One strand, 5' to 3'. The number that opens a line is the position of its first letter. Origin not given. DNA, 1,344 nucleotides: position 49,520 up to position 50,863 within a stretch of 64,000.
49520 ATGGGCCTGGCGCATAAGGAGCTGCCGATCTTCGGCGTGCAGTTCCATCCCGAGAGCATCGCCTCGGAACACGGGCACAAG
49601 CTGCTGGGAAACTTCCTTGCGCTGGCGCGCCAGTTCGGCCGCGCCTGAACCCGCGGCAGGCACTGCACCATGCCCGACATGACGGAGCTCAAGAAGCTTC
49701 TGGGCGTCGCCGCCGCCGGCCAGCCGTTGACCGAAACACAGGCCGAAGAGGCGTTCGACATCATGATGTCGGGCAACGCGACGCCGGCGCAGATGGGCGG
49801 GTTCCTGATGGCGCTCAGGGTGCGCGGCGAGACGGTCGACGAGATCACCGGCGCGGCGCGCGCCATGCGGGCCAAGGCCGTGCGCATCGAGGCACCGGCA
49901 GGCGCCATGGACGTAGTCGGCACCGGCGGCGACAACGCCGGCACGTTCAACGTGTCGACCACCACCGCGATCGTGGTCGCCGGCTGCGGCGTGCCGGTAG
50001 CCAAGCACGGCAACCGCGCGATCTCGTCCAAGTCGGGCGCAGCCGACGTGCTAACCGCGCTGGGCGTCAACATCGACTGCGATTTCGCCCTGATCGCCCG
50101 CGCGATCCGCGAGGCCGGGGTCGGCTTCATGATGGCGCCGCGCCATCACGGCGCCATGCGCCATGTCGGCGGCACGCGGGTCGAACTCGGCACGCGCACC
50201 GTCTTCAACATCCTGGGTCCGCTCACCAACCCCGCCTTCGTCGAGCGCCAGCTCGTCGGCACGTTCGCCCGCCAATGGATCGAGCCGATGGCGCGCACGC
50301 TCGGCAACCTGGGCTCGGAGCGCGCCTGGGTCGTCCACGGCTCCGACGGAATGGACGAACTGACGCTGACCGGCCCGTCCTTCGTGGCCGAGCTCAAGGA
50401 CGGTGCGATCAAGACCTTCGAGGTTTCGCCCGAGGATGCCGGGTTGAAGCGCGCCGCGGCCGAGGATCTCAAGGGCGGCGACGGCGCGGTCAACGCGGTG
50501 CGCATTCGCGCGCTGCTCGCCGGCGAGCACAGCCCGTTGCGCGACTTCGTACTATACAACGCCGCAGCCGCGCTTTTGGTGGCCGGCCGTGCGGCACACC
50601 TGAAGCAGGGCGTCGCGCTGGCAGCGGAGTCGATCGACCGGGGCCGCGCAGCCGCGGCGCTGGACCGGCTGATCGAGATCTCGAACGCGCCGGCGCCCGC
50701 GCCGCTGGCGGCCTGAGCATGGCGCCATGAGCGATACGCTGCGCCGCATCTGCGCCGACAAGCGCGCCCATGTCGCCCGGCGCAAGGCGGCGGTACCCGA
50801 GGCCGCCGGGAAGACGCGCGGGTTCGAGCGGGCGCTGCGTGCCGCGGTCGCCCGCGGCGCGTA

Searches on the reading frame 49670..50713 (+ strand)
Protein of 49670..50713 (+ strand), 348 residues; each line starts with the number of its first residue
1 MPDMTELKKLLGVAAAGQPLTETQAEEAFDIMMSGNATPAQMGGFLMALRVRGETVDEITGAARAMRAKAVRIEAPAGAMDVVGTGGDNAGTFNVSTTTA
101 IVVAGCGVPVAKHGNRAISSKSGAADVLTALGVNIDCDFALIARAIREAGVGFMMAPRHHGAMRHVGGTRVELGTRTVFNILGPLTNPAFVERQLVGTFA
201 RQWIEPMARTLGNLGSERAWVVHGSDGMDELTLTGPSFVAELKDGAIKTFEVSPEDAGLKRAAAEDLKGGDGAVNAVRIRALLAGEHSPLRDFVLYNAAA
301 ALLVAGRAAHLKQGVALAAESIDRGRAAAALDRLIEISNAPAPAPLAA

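Call 50: search_protein_families(library=pfam, proteins=[window:49670-50713:+], max_evalue=0.00001)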
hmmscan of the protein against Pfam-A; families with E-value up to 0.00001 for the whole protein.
window:49670-50713:+ (348 aa): 2 families
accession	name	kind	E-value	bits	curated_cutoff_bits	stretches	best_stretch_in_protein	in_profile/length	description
PF00591.27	Glycos_transf_3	-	8.9e-88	294.6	27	1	79-327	4-252/253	Glycosyl transferase family, a/b domain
PF02885.22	Glycos_trans_3N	-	2.2e-23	82.2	26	1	14-70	7-63/63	Glycosyl transferase family, helical bundle domain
